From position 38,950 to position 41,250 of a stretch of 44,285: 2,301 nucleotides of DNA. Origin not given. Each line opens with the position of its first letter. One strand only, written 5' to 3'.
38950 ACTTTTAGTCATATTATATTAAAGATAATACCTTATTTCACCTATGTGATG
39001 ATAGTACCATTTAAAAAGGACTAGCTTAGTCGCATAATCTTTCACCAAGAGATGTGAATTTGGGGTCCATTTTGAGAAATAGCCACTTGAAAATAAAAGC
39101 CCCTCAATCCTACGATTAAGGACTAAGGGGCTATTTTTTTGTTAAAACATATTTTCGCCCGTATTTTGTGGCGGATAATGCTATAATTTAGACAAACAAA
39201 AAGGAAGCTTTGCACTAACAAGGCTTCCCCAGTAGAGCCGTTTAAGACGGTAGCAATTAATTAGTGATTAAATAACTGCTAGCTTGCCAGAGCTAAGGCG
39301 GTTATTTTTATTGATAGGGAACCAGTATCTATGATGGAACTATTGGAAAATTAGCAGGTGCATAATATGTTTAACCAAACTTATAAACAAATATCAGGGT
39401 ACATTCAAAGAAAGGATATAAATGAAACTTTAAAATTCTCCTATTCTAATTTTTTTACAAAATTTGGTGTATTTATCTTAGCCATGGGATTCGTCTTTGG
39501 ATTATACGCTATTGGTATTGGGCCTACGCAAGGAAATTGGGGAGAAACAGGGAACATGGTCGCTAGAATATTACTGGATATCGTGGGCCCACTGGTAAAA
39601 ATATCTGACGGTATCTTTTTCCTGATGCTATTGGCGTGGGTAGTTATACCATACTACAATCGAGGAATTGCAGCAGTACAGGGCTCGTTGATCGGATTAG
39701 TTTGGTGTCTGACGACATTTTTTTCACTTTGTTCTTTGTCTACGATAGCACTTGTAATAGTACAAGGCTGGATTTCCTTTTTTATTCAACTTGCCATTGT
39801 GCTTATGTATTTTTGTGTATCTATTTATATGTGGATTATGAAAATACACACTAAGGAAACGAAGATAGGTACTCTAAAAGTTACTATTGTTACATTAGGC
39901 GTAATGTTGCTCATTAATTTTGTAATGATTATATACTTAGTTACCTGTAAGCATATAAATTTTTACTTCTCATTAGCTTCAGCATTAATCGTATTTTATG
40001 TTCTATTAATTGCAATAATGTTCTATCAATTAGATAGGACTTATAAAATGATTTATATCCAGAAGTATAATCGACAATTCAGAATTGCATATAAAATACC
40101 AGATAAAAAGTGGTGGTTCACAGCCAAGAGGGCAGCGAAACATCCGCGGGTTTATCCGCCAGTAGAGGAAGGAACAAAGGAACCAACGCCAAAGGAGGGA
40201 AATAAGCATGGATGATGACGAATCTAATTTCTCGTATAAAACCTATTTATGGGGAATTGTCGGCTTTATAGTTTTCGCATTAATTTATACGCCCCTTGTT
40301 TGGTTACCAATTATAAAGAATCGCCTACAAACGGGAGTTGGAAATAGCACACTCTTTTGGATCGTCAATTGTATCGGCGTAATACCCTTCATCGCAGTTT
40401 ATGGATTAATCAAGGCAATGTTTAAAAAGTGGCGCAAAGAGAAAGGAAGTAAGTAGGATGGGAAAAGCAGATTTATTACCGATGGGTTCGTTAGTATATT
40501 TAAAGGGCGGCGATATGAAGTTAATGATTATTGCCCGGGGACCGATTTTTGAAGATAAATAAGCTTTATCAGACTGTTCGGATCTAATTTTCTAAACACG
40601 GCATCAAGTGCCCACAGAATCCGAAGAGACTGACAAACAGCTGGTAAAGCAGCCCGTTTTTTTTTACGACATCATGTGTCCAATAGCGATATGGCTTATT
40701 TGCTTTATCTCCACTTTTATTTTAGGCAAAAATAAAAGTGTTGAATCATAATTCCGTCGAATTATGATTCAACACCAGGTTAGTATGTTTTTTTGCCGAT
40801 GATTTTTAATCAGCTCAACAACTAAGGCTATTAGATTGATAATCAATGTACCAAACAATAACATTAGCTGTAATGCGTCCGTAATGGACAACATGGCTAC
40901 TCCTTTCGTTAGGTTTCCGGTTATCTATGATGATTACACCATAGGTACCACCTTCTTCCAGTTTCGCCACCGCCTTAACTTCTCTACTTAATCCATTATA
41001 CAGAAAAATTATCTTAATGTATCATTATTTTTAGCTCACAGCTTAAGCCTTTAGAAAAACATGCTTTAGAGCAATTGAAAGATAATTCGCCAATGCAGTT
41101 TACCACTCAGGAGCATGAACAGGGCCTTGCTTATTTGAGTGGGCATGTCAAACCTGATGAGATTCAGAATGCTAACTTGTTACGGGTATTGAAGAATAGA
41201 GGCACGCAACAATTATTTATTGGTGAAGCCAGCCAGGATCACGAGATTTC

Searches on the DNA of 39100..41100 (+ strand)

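Call 50: search_dna_similar(query=window:39100-41100:+, collection=plasmids, mode=near, max_rows=15)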
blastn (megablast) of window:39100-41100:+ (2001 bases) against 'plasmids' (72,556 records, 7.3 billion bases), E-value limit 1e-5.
Records with a match: 94; places in all: 103; records where one place covers at least 80% of the query: 0.
Best place of each record, by identity: 95-99% 4; 90-95% 4; 80-90% 76; 60-80% 10.
By first word of the organism name: Lactiplantibacillus 58; Leuconostoc 8; Lactobacillus 6; Pediococcus 6; Levilactobacillus 4; Ligilactobacillus 3; Latilactobacillus 3; Liquorilactobacillus 2; Lacticaseibacillus 1; Secundilactobacillus 1; and 2 more.
By predicted mobility (MOB-suite, as given by PLSDB): mobilizable 66; conjugative 24; non-mobilizable 4.
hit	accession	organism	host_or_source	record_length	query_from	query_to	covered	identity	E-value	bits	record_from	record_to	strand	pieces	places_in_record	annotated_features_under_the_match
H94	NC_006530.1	Ligilactobacillus salivarius UCC118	-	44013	244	1457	61%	95.5%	0e+0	1938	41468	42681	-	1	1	beta-carotene 15,15'-monooxygenase | hypothetical protein | DUF4176 domain-containing protein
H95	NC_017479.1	Ligilactobacillus salivarius CECT 5713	-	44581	244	1457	61%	95.5%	0e+0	1938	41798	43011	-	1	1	hypothetical protein (x2) | DUF4176 domain-containing protein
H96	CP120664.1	Lactiplantibacillus plantarum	whole organism,fermented mustard green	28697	228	1191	48%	80.4%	0e+0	713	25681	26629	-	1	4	hypothetical protein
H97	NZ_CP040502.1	Lactobacillus paragasseri JV-V03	Homo sapiens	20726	228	1185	48%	80.7%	0e+0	726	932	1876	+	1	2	hypothetical protein (x2)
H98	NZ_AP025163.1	Lactobacillus crispatus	Homo sapiens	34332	79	1912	18%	97.0%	4e-104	611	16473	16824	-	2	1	putative holin-like toxin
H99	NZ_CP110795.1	Lactiplantibacillus argentoratensis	Canis lupus familiaris poodle,Whole ...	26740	79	1912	18%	97.0%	4e-104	611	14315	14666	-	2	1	putative holin-like toxin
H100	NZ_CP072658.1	Lactobacillus gasseri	Homo sapiens,stool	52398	994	1368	19%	90.1%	1e-134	488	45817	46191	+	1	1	hypothetical protein (x2)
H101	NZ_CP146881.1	Lactobacillus gasseri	Homo sapiens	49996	994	1368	19%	90.1%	1e-134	488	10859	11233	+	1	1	hypothetical protein (x2)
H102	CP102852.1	Lactobacillus paragasseri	Homo sapiens,gut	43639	1012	1368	18%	91.9%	5e-138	499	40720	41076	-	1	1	none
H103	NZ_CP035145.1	Lactiplantibacillus plantarum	cell culture,food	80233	79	1905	18%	77.7%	4e-20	208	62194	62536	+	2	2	putative holin-like toxin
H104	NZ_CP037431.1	Lactiplantibacillus plantarum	Food,kimchi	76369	79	1905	18%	77.7%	4e-20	208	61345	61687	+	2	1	putative holin-like toxin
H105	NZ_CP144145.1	Lactiplantibacillus plantarum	Cell culture,cheese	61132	79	1905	18%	77.7%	4e-20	208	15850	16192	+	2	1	putative holin-like toxin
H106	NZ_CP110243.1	Lactiplantibacillus plantarum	Larimichthys crocea,tissue sample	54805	117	1905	16%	78.5%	5e-19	199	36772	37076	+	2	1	putative holin-like toxin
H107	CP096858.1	Lactiplantibacillus plantarum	pure culture,blueberry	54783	117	1905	16%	78.5%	5e-19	199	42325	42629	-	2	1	putative holin-like toxin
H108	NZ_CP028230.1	Lactiplantibacillus plantarum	cell culture,young radish kimchi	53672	118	1905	16%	78.4%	6e-18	192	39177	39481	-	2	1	putative holin-like toxin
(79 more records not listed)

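Call 52: get_annotated_region(hit=H98, flank=200)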
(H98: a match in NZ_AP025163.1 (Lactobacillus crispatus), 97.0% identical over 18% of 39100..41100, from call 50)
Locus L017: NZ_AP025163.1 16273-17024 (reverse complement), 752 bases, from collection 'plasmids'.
description: Lactobacillus crispatus strain KT-11 plasmid KP-1
organism: Lactobacillus crispatus (NCBI taxid 47770)
taxonomy: Bacteria; Bacillota; Bacilli; Lactobacillales; Lactobacillaceae; Lactobacillus; Lactobacillus crispatus
host: -; source: Homo sapiens; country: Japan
typing (MOB-suite, as given by PLSDB): conjugative; replicon rep_cluster_707; relaxase MOBQ; mating-pair formation MPF_T
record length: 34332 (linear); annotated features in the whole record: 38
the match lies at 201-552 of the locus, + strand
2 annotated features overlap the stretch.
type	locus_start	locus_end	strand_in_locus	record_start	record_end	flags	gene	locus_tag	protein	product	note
CDS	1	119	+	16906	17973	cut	-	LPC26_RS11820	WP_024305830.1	ArdC-like ssDNA-binding domain-containing protein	-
CDS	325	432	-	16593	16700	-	-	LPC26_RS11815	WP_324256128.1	putative holin-like toxin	-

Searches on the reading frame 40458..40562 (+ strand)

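Call 78: search_protein_families(library=pfam, proteins=[window:40458-40562:+], max_evalue=0.01)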
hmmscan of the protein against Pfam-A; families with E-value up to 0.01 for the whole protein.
window:40458-40562:+ (34 aa): 1 family
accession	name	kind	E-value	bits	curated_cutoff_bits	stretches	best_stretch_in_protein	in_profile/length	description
PF13780.11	DUF4176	-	2.9e-06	27.7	25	1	6-32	1-27/74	Domain of unknown function (DUF4176)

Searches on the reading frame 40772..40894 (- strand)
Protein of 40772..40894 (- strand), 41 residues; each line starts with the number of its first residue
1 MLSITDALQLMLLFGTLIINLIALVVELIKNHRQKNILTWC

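Call 78: search_protein_families(library=pfam, proteins=[window:40772-40894:-], max_evalue=0.01)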
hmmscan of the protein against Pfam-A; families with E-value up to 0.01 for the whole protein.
seq(41 aa): 1 family
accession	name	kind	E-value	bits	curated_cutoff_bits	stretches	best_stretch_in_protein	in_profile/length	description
PF16935.10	Hol_Tox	-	9.2e-13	48.3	23.3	1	2-35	1-33/34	Putative Holin-like Toxin (Hol-Tox)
